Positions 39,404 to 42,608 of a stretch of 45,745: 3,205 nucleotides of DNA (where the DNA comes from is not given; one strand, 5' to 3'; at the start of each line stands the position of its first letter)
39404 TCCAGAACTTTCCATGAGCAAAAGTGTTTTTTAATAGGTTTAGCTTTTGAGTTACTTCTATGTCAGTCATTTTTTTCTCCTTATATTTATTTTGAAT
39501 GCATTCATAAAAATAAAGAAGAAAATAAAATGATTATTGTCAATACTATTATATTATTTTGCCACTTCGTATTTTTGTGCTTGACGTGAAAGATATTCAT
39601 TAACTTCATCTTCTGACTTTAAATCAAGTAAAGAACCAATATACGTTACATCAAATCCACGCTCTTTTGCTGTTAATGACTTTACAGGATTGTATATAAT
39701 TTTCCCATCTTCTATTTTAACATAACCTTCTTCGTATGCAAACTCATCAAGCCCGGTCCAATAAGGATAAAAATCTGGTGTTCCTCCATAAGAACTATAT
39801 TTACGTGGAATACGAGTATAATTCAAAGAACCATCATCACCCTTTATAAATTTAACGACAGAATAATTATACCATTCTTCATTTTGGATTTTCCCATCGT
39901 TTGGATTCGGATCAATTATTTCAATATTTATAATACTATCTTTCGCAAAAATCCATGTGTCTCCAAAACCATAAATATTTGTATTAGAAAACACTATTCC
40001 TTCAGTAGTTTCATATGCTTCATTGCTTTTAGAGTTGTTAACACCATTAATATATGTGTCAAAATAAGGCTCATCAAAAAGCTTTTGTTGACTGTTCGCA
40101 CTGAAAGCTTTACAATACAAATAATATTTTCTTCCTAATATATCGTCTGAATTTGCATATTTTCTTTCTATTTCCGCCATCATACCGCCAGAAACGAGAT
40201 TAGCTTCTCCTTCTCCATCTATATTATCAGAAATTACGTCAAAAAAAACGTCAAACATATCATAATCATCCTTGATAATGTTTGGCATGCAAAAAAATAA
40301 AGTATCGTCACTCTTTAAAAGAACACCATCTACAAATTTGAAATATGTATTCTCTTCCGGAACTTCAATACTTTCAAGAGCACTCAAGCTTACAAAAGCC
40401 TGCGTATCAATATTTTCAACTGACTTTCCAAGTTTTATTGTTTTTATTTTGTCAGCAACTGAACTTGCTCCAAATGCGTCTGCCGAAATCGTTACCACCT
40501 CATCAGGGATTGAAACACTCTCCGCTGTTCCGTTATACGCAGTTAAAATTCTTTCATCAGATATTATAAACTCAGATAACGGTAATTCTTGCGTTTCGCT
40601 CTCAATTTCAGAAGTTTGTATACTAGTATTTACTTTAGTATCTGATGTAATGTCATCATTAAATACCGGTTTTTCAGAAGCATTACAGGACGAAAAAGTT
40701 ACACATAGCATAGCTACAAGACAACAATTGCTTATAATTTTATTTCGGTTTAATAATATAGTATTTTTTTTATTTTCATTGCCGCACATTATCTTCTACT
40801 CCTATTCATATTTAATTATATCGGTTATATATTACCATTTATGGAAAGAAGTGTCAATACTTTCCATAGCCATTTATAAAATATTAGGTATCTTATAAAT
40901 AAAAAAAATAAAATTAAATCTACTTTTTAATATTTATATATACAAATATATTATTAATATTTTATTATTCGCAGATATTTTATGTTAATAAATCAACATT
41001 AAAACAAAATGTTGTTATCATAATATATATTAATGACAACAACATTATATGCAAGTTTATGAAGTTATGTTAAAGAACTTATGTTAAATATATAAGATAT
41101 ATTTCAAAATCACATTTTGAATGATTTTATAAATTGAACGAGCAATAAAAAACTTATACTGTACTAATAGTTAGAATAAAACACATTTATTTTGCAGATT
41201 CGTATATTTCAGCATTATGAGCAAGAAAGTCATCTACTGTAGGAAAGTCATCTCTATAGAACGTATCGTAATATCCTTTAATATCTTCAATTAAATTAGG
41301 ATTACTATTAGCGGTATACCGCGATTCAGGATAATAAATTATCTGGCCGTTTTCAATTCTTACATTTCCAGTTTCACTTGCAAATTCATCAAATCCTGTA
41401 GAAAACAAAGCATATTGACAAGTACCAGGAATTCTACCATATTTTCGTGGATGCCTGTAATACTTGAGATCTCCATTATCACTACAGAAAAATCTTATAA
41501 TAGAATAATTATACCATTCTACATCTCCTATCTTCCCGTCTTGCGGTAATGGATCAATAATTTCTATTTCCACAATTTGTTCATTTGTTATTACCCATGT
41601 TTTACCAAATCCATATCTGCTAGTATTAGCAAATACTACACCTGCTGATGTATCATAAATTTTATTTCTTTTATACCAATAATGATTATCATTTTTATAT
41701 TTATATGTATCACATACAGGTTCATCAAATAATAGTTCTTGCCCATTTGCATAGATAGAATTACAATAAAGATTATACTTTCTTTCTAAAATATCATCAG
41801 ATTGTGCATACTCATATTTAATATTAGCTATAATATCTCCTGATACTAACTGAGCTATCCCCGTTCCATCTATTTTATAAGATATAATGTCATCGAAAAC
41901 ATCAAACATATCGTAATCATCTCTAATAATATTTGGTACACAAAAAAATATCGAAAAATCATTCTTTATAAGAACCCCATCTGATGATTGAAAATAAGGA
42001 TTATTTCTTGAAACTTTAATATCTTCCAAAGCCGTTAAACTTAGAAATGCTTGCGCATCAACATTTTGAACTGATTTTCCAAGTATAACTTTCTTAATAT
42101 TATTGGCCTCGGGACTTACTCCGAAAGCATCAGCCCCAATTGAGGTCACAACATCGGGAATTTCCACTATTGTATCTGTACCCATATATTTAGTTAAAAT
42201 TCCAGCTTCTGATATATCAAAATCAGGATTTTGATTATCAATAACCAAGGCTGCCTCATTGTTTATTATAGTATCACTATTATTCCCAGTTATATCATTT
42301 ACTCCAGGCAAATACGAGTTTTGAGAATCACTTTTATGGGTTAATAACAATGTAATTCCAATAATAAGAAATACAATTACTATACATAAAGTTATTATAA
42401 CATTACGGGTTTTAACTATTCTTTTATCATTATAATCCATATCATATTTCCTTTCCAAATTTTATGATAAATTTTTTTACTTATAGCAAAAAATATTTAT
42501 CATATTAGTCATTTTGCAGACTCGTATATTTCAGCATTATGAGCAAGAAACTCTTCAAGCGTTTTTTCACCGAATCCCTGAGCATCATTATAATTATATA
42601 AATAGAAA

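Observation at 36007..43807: A+T-rich, single-strand five-gene accessory island of unassignable function between typA and an amino-acid ABC operon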

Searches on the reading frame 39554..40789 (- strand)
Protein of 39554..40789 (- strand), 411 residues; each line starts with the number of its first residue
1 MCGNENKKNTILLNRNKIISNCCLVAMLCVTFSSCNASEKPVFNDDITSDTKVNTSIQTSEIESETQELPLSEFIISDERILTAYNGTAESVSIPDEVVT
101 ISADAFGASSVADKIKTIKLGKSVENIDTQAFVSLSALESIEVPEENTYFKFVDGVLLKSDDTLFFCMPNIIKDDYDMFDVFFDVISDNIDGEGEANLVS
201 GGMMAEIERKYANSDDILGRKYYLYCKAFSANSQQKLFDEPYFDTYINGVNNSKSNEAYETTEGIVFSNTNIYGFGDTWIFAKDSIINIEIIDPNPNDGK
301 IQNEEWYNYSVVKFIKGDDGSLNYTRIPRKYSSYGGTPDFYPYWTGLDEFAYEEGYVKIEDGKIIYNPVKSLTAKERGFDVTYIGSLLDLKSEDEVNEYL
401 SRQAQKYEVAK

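Call 3: search_protein_families(library=pfam, proteins=[window:39554-40789:-], max_evalue=0.1)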
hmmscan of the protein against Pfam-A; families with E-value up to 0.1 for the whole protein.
window:39554-40789:- (411 aa): 1 family
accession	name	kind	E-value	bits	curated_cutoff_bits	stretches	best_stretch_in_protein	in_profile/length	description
PF13306.12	LRR_5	-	5.9e-06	26.6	27.7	1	88-149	12-69/127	BspA type Leucine rich repeat region (6 copies)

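Call 4: search_protein_families(library=ncbifam, proteins=[window:39554-40789:-], max_evalue=0.1)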
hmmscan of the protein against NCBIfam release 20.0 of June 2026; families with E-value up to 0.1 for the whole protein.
window:39554-40789:- (411 aa): 0 families

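Call 5: search_protein_families(library=phrogs, proteins=[window:39554-40789:-], max_evalue=0.1)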
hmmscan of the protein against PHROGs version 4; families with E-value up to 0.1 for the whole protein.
window:39554-40789:- (411 aa): 1 family
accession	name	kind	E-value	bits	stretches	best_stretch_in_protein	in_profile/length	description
phrog_14164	-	unknown function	0.062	14.3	0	107-129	13-35/66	-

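Call 6: search_protein_families(library=padloc, proteins=[window:39554-40789:-], max_evalue=0.1)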
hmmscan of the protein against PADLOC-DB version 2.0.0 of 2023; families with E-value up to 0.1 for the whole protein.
window:39554-40789:- (411 aa): 0 families

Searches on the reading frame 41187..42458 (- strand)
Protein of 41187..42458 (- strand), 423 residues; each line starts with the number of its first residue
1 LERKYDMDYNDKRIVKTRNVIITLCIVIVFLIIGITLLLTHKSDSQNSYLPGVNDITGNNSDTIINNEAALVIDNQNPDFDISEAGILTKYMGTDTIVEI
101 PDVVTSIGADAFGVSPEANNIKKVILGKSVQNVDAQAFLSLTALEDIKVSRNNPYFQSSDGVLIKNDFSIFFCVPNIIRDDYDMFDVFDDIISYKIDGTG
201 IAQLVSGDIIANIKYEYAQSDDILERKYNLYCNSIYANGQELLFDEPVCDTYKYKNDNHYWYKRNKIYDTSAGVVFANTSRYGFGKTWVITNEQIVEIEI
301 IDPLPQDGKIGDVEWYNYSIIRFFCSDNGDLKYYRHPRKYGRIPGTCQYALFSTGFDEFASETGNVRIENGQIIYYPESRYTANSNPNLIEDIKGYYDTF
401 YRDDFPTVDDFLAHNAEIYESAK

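Call 3: search_protein_families(library=pfam, proteins=[window:41187-42458:-], max_evalue=0.1)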
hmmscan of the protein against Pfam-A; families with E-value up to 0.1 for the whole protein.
window:41187-42458:- (423 aa): 2 families
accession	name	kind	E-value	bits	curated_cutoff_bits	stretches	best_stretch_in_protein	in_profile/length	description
PF13306.12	LRR_5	-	0.00081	19.7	27.7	1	98-156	39-93/127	BspA type Leucine rich repeat region (6 copies)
PF20187.3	DUF6550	-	0.064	13.9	27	1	16-95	7-89/190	Family of unknown function (DUF6550)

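Call 4: search_protein_families(library=ncbifam, proteins=[window:41187-42458:-], max_evalue=0.1)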
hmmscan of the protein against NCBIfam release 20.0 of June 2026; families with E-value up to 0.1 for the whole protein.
window:41187-42458:- (423 aa): 0 families

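Call 5: search_protein_families(library=phrogs, proteins=[window:41187-42458:-], max_evalue=0.1)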
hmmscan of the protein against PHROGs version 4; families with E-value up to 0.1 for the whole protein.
window:41187-42458:- (423 aa): 0 families

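Call 6: search_protein_families(library=padloc, proteins=[window:41187-42458:-], max_evalue=0.1)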
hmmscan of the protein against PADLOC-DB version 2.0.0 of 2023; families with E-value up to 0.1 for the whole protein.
window:41187-42458:- (423 aa): 1 family
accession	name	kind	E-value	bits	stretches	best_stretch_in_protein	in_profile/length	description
PDLC04052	PD-T4-6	-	0.019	12.2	1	13-108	319-413/496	-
